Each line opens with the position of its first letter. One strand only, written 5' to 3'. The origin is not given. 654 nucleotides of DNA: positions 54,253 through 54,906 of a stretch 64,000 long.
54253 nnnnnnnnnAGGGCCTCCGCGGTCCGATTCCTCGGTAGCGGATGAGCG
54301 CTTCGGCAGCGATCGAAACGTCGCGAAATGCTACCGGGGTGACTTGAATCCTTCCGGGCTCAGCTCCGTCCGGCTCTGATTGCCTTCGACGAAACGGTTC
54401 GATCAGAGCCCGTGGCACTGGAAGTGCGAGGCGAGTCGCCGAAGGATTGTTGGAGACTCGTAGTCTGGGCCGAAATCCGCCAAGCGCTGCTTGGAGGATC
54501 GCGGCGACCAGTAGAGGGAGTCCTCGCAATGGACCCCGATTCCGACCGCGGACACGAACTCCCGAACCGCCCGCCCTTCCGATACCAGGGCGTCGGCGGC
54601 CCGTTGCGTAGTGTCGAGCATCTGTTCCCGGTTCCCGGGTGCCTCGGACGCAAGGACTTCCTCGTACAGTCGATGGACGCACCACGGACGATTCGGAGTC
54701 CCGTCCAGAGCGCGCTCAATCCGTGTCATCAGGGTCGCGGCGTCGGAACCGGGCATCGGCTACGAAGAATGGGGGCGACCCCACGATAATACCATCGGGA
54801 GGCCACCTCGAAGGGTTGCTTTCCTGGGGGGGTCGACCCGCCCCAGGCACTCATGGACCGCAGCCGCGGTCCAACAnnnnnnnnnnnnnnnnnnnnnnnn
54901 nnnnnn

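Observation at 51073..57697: Co-oriented five-gene surface cluster facing the giant ORF: candidate cell-surface assembly locus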

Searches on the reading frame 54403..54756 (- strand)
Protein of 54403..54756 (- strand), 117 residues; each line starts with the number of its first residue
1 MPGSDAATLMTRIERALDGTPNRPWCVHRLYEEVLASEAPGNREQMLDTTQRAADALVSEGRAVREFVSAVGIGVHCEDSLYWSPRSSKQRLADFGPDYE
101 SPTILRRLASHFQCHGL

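Call 3: search_protein_families(library=pfam, proteins=[window:54403-54756:-], max_evalue=1)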
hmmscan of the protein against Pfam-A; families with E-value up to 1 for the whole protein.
window:54403-54756:- (117 aa): 0 families

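Call 4: search_protein_families(library=ncbifam, proteins=[window:54403-54756:-], max_evalue=1)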
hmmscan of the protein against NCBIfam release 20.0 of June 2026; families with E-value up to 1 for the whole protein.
window:54403-54756:- (117 aa): 0 families

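Call 48: find_homologous_proteins(query=window:54403-54756:-, max_evalue=0.01)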
Query window:54403-54756:- (117 aa): 105 proteins with E <= 0.01 among 123 candidates.
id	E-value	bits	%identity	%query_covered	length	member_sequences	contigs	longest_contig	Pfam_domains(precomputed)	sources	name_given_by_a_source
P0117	1.7e-73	262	100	100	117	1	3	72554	-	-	-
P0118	8.5e-59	215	81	100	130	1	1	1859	-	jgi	jgi:hypothetical protein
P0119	3.7e-50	187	72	100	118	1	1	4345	-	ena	-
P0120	6.3e-50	186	71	98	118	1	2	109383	-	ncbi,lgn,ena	ncbi:MAG: hypothetical protein WAK40_05565 [Thermoplasmata archaeon]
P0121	2.6e-48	181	72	99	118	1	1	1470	-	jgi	jgi:hypothetical protein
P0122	2.7e-48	181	70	98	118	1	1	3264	-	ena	-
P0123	4.0e-48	180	74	93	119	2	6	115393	-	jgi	jgi:hypothetical protein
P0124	4.9e-48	180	72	96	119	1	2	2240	-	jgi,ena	jgi:hypothetical protein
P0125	5.0e-48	180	67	99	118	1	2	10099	-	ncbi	ncbi:MAG: hypothetical protein ACREDE_08265 [Thermoplasmata archaeon]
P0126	5.5e-48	180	72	96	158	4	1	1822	-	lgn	-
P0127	1.1e-47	179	74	93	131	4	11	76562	-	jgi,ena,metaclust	jgi:hypothetical protein|metaclust:\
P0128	2.8e-47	177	74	93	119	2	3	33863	-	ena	-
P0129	2.9e-47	177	74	93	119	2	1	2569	-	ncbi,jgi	jgi:hypothetical protein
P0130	9.3e-47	176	72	93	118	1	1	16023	-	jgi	jgi:hypothetical protein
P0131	1.3e-46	175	70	95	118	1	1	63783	-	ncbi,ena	-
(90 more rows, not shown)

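Call 52: find_encoding_contigs(protein=P0120, flank=10000, max_places=2)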
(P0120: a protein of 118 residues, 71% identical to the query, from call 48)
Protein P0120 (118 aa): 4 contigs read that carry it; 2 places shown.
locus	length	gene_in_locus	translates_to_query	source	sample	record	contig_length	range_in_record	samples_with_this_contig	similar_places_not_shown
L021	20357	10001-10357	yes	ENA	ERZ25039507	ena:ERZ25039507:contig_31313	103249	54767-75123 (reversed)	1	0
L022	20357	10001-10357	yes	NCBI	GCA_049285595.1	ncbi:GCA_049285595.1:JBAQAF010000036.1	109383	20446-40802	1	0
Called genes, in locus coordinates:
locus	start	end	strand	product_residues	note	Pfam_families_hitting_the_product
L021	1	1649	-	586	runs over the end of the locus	PF19289:PmbA_TldD_3rd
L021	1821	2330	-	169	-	-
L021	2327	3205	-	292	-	PF19289:PmbA_TldD_3rd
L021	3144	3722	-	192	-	-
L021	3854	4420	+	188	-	PF00903:Glyoxalase (weak)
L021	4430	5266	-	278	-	PF01063:Aminotran_4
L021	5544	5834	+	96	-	-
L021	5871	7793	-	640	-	PF13415:Beta-prop_FBX42 (faint), PF24681:Kelch_KLHDC2_KLHL20_DRC7 (faint)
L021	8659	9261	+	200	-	-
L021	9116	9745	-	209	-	-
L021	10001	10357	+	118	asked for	-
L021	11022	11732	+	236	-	PF06157:DUF973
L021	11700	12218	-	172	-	-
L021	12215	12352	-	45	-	-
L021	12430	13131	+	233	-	-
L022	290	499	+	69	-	-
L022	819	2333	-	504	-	PF19289:PmbA_TldD_3rd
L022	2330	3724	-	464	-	PF19290:PmbA_TldD_2nd, PF19289:PmbA_TldD_3rd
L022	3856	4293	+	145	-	PF00903:Glyoxalase (weak)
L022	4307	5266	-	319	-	PF01063:Aminotran_4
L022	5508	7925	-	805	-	PF13415:Beta-prop_FBX42 (faint), PF24681:Kelch_KLHDC2_KLHL20_DRC7, PF00801:PKD, PF18911:PKD_4, PF00801:PKD, PF18911:PKD_4, PF00801:PKD, PF18911:PKD_4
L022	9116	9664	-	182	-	-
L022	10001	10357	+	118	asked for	-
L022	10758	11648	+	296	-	PF06157:DUF973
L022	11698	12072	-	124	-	-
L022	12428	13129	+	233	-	-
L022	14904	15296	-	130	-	PF01850:PIN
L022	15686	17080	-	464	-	PF01663:Phosphodiest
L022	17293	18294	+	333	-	PF02679:ComA, PF12802:MarR_2 (faint)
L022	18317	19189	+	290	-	PF00106:adh_short, PF08659:KR (weak), PF13561:adh_short_C2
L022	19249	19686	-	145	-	PF00903:Glyoxalase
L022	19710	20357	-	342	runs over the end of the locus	PF00480:ROK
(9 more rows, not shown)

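Call 63: search_solved_structures(query=A6, max_evalue=10)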
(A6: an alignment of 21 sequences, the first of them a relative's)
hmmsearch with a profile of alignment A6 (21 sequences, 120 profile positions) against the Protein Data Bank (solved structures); distinct sequences matched with E-value up to 10: 4.
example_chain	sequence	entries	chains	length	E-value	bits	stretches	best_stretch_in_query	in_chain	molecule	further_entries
8st9_A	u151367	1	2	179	0.69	12.9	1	95-113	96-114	E3 ubiquitin-protein ligase SopA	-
6j72_A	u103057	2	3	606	0.77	12.7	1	17-62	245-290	Isoniazid inducible gene protein IniA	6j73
4ww3_A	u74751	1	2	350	1.7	11.7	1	34-100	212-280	Rhodopsin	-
2ziy_A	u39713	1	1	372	1.8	11.5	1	34-100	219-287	Rhodopsin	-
